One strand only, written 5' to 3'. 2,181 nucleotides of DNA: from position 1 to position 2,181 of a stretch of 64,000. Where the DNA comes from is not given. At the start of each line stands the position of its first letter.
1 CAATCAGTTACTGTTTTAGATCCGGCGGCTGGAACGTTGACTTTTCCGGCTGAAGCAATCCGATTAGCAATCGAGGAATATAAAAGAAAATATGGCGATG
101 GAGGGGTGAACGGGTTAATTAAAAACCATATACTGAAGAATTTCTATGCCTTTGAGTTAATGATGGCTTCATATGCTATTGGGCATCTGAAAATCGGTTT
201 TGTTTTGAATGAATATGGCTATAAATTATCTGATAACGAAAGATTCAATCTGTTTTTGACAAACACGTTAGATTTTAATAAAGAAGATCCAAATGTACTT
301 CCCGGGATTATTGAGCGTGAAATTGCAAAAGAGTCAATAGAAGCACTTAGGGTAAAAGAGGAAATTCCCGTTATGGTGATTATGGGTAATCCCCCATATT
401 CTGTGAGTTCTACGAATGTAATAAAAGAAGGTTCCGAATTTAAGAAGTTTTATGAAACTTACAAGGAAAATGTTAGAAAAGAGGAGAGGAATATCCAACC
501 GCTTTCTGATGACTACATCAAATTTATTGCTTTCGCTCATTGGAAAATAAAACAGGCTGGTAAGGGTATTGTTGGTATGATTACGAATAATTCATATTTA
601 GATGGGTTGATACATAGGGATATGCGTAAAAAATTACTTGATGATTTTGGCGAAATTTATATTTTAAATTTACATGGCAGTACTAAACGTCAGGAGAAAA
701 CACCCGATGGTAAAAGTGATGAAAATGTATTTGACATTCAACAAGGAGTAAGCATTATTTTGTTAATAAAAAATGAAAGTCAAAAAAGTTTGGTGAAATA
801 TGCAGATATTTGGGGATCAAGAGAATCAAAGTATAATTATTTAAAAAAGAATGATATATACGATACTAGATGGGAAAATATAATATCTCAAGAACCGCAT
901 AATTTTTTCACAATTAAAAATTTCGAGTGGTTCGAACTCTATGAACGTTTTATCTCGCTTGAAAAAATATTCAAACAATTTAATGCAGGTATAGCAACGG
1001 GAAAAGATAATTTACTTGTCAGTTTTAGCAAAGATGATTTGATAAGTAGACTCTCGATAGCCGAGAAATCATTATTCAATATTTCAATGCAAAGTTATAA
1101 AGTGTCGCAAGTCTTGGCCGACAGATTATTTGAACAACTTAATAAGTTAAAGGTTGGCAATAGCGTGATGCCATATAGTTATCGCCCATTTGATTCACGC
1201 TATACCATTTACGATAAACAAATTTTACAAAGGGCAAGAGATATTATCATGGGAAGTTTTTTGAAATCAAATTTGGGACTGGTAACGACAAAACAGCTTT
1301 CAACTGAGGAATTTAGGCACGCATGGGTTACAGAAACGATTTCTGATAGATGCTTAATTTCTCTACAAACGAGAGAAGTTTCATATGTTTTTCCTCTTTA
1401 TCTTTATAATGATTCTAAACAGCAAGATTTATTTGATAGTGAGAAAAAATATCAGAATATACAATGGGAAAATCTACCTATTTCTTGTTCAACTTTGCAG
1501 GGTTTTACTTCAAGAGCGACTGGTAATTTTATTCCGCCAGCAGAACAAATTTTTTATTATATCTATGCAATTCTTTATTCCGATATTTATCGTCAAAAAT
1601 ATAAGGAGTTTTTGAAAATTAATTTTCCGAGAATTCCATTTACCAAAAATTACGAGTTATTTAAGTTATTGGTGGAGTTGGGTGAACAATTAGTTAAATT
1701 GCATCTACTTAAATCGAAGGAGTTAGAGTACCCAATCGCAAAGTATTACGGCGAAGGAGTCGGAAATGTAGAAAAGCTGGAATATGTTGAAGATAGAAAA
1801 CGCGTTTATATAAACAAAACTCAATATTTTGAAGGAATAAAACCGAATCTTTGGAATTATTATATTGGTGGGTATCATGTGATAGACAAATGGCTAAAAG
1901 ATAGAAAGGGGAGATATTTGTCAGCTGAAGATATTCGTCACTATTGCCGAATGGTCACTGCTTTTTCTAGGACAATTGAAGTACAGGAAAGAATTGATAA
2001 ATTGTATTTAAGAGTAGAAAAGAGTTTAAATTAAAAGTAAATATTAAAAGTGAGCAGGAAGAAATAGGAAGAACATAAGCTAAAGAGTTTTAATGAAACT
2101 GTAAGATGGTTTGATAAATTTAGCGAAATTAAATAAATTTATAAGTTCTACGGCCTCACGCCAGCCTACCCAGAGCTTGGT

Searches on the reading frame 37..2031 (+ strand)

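Call 31: search_protein_families(library=pfam, proteins=[window:37-2031:+], max_evalue=0.001)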
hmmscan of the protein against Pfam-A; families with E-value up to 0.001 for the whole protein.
window:37-2031:+ (665 aa): 2 families
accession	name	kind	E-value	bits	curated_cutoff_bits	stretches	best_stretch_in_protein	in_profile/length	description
PF18135.7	Type_ISP_C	-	5.3e-75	253.1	25.9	1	310-646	1-336/342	Type ISP C-terminal specificity domain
PF07669.17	Eco57I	-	1.4e-06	29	25.3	1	106-212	68-165/171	Eco57I restriction-modification methylase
